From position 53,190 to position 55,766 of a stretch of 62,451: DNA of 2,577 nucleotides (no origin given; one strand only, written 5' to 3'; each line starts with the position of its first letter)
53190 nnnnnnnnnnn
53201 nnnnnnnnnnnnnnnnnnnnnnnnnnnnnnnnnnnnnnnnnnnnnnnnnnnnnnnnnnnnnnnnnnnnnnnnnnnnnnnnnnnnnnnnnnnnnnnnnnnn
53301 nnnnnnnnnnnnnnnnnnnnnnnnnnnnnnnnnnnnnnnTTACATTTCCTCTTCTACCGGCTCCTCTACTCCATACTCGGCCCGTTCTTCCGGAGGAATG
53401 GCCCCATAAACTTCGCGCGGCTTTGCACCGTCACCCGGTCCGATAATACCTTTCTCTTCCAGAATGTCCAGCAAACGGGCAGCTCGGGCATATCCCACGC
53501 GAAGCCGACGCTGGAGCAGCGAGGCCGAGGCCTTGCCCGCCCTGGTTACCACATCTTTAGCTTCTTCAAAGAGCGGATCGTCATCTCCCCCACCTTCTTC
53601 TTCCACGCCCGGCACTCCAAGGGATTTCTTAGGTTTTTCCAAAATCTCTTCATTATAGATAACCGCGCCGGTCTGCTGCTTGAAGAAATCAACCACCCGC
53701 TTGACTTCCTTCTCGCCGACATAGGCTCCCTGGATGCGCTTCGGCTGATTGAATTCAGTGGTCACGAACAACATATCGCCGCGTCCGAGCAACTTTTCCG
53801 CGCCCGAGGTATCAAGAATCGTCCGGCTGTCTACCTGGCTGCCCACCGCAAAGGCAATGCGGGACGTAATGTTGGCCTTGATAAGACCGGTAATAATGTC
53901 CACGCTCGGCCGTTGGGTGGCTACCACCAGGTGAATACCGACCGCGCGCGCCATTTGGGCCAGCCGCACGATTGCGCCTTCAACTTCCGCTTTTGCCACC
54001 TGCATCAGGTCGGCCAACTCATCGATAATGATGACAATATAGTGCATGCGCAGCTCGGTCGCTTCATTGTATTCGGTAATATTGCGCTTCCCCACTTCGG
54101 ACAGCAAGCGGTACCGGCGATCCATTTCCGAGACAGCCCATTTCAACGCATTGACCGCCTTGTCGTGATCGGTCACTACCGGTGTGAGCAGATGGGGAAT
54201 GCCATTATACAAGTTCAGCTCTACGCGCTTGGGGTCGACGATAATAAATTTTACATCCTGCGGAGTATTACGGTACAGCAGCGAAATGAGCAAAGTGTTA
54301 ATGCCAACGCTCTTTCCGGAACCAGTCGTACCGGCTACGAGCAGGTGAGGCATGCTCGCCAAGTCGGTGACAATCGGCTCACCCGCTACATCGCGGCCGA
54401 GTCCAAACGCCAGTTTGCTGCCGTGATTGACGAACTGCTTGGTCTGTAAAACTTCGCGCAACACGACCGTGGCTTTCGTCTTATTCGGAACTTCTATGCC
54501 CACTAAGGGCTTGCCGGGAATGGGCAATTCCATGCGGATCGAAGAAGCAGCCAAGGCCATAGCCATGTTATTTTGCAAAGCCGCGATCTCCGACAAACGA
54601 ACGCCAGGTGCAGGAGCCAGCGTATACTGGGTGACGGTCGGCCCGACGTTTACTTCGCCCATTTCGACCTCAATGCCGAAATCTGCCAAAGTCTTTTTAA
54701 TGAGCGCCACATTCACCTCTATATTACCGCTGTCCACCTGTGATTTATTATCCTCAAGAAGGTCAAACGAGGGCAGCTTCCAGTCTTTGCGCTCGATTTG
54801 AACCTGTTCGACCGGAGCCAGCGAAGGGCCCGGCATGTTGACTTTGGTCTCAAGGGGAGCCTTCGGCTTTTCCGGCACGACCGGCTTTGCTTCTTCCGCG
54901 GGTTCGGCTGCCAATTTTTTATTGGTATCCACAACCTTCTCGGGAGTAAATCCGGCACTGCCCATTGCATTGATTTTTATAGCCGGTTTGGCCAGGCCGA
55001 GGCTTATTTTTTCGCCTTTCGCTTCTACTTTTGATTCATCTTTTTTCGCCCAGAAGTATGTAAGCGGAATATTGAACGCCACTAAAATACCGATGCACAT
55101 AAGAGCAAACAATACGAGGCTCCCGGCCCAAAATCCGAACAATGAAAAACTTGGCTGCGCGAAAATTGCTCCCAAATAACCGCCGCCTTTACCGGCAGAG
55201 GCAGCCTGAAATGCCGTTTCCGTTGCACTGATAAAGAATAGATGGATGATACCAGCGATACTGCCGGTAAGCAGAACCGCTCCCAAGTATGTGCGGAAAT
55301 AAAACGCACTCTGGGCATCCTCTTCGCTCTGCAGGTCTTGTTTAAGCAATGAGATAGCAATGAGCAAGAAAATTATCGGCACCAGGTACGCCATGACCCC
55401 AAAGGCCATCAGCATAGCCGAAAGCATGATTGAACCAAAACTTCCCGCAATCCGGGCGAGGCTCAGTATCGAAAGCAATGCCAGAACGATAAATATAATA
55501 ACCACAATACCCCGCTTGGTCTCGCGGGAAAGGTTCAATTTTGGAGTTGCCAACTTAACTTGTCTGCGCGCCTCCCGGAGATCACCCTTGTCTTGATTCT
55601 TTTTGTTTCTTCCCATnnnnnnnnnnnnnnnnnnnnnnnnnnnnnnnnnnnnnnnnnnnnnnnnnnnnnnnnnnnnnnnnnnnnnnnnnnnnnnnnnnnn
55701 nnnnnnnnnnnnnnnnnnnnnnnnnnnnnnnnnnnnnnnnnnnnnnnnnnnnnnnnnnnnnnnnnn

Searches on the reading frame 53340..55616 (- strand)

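Call 78: search_protein_families(library=pfam, proteins=[window:53340-55616:-], max_evalue=0.00001)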
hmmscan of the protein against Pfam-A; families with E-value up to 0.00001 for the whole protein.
window:53340-55616:- (758 aa): 4 families
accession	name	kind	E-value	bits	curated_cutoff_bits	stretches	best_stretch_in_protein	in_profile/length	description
PF01580.24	FtsK_SpoIIIE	-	5.8e-64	216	24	1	386-572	2-221/221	FtsK/SpoIIIE family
PF17854.6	FtsK_alpha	-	6.6e-29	100.5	22.9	1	281-378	1-101/101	FtsK alpha domain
PF09397.16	FtsK_gamma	-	8.4e-26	89.9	30.6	1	678-737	2-61/63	Ftsk gamma domain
PF13491.11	FtsK_4TM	-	2.5e-10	40.7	23.1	1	55-185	45-163/171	4TM region of DNA translocase FtsK/SpoIIIE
